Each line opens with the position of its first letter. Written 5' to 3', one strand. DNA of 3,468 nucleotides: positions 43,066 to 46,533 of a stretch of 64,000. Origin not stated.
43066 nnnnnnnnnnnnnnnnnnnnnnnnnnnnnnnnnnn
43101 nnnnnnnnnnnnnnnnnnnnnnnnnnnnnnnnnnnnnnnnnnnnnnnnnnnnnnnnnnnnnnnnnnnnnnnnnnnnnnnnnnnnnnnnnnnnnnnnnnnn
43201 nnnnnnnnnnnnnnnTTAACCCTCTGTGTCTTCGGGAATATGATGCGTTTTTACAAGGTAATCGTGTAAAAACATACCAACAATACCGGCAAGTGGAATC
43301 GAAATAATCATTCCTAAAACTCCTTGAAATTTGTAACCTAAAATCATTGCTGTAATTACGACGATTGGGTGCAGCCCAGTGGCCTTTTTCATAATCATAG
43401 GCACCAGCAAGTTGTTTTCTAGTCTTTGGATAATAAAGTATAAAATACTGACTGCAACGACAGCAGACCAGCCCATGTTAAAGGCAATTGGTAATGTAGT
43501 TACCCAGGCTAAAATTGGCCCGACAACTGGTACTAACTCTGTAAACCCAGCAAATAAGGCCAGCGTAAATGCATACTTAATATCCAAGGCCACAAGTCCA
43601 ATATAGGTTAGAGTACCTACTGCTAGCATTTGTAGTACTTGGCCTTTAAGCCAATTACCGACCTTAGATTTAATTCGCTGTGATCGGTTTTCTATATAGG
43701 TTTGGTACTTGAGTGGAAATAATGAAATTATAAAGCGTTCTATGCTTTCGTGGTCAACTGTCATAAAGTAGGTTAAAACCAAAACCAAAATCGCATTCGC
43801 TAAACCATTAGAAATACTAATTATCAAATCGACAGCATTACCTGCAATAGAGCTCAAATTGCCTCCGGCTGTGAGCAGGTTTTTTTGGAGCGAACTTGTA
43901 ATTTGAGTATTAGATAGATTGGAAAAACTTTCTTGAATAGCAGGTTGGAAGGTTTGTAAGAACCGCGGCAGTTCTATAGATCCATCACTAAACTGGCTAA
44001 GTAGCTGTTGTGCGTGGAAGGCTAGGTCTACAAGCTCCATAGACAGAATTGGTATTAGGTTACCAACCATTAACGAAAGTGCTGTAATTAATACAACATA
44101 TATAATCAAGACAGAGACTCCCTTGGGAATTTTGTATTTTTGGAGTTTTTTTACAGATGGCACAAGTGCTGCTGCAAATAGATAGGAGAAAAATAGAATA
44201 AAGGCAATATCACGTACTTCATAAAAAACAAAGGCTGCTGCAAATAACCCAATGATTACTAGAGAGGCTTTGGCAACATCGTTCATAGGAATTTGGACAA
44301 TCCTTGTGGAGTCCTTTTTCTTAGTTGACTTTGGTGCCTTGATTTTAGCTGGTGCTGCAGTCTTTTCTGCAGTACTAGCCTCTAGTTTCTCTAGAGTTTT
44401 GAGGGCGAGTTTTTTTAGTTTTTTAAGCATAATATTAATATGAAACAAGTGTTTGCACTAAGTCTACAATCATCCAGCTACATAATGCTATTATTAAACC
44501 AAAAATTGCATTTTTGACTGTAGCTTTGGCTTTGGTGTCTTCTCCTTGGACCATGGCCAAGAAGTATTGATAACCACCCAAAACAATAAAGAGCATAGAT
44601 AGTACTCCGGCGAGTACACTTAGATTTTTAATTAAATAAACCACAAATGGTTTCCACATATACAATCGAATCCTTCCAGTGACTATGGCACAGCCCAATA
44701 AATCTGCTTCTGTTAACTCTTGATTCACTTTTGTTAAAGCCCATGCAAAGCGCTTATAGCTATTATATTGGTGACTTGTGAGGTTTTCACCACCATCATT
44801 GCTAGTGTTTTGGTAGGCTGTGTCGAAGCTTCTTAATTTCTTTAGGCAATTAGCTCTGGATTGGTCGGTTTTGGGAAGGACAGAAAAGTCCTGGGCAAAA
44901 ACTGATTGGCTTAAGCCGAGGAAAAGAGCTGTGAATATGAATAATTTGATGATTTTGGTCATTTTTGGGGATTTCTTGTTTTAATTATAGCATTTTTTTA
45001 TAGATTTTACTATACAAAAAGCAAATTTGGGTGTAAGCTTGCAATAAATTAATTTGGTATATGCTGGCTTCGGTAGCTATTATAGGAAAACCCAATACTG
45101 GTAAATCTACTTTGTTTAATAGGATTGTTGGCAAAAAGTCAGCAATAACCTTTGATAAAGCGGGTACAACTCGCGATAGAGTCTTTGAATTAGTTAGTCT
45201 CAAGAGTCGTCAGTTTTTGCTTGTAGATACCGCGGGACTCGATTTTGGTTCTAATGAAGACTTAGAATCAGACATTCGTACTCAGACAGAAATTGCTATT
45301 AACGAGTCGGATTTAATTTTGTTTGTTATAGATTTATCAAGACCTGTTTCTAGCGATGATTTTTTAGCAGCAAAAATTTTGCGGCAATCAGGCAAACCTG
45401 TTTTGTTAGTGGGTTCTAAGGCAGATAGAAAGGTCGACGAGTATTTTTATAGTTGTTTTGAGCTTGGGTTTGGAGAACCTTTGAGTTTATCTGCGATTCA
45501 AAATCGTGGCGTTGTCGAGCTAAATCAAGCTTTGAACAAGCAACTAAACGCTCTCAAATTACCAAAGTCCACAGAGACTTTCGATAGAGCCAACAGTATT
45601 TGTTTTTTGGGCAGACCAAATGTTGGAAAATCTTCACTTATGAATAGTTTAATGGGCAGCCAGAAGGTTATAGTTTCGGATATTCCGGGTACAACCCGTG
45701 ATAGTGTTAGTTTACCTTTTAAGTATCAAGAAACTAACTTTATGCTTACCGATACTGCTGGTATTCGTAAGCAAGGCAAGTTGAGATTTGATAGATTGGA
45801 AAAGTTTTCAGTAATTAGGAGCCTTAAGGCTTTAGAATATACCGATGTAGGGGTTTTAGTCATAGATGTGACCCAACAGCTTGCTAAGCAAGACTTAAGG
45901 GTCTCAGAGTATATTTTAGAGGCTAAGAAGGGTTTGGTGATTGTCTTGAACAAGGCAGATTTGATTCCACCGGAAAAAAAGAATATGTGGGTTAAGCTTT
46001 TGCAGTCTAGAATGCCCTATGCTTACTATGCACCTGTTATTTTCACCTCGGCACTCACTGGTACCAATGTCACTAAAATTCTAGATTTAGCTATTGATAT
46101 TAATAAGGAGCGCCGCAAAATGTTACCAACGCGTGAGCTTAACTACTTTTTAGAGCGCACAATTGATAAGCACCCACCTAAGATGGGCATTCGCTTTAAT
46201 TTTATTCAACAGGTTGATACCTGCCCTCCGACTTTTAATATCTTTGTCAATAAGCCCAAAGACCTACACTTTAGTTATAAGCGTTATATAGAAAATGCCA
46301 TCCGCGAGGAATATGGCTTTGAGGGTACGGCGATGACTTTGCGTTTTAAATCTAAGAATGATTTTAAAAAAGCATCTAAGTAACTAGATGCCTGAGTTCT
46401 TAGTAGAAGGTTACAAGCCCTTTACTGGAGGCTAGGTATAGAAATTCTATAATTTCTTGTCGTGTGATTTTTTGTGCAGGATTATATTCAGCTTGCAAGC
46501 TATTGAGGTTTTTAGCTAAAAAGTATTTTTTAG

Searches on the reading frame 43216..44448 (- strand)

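Call 14: search_protein_families(library=pfam, proteins=[window:43216-44448:-], max_evalue=0.001)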
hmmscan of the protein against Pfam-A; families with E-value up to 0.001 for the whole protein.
window:43216-44448:- (410 aa): 1 family
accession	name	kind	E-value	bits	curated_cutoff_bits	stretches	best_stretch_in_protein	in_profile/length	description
PF01594.21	AI-2E_transport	-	5.2e-59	200.5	34.3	1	64-397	3-326/327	AI-2E family transporter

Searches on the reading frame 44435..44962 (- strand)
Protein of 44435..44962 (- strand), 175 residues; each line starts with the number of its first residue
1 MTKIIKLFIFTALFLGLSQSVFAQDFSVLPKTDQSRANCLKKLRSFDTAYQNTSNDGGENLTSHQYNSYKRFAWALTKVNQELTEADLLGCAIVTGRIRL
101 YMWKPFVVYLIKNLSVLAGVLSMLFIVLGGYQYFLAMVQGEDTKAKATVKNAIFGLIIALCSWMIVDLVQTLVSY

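Call 14: search_protein_families(library=pfam, proteins=[window:44435-44962:-], max_evalue=0.001)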
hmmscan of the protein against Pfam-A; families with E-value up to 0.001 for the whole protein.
window:44435-44962:- (175 aa): 1 family
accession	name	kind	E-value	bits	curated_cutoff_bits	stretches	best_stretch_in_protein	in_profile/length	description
PF18895.5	T4SS_pilin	-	9.7e-09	35.6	26.6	1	111-169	16-71/71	Type IV secretion system pilin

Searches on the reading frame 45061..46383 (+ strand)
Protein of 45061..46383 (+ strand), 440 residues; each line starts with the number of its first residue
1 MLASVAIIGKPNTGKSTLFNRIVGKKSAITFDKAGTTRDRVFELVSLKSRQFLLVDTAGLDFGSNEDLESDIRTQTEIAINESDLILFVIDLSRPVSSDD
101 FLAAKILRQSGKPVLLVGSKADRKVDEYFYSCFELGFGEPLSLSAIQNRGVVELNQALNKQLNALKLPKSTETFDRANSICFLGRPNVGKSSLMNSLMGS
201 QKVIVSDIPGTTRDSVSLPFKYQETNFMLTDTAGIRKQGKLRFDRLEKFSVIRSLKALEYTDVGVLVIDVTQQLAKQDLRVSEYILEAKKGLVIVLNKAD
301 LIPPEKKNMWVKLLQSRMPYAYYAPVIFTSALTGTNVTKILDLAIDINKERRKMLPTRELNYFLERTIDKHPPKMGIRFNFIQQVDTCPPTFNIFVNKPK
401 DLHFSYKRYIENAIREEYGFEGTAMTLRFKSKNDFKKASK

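Call 14: search_protein_families(library=pfam, proteins=[window:45061-46383:+], max_evalue=0.001)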
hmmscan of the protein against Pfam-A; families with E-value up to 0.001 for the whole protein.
window:45061-46383:+ (440 aa): 15 families
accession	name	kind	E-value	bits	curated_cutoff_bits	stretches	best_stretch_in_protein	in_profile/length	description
PF01926.29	MMR_HSR1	-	8.4e-55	184.2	21.9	2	180-298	2-113/113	50S ribosome-binding GTPase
PF02421.24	FeoB_N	-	3.5e-26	92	27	2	179-342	2-154/156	Ferrous iron transport protein B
PF14714.11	KH_dom-like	-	4.1e-24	85.1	27.3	1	355-430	2-81/81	KH-domain-like of EngA bacterial GTPase enzymes, C-terminal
PF00009.33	GTP_EFTU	-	2.9e-16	60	26.5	1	251-346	86-184/188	Elongation factor Tu GTP binding domain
PF00350.29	Dynamin_N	-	1.8e-12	48.1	27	0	180-215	1-35/168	Dynamin family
PF03193.22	RsgA_GTPase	-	6.2e-10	39.6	30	1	173-237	103-170/174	RsgA GTPase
PF04548.22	AIG1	-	1.2e-08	35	27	1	5-109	3-110/212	AIG1 family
PF00071.28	Ras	-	3.2e-07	30.5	21.6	0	181-344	3-156/162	Ras family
PF08477.19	Roc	-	7.5e-07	29.8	27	0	5-122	2-119/119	Ras of Complex, Roc, domain of DAPkinase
PF13479.12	AAA_24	-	7.7e-06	26.3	27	0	4-48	4-46/195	AAA domain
PF00005.33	ABC_tran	-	0.0003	21.8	25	0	5-28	14-37/137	ABC transporter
PF19263.5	DUF5906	-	0.00036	21.6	27.6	0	7-72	1-73/114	Family of unknown function (DUF5906)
PF09439.16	SRPRB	-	0.00036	20.4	25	0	4-91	5-81/178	Signal recognition particle receptor beta subunit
PF13401.12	AAA_22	-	0.00047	20.9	27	0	5-49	8-33/130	AAA domain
PF19993.5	DO-GTPase2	-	0.00068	19.8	27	0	49-94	88-131/226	Double-GTPase 2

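Call 93: find_related_loci(query=window:45061-46380:+, collection=genome_contigs, flank=10000)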
Query window:45061-46380:+ (440 aa) in genome_contigs; peptide patterns used: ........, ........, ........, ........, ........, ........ (x = any residue, [..] = any of these).
29 stretches matched a pattern, but none encodes a relative of the query by tblastn (E <= 1e-3).
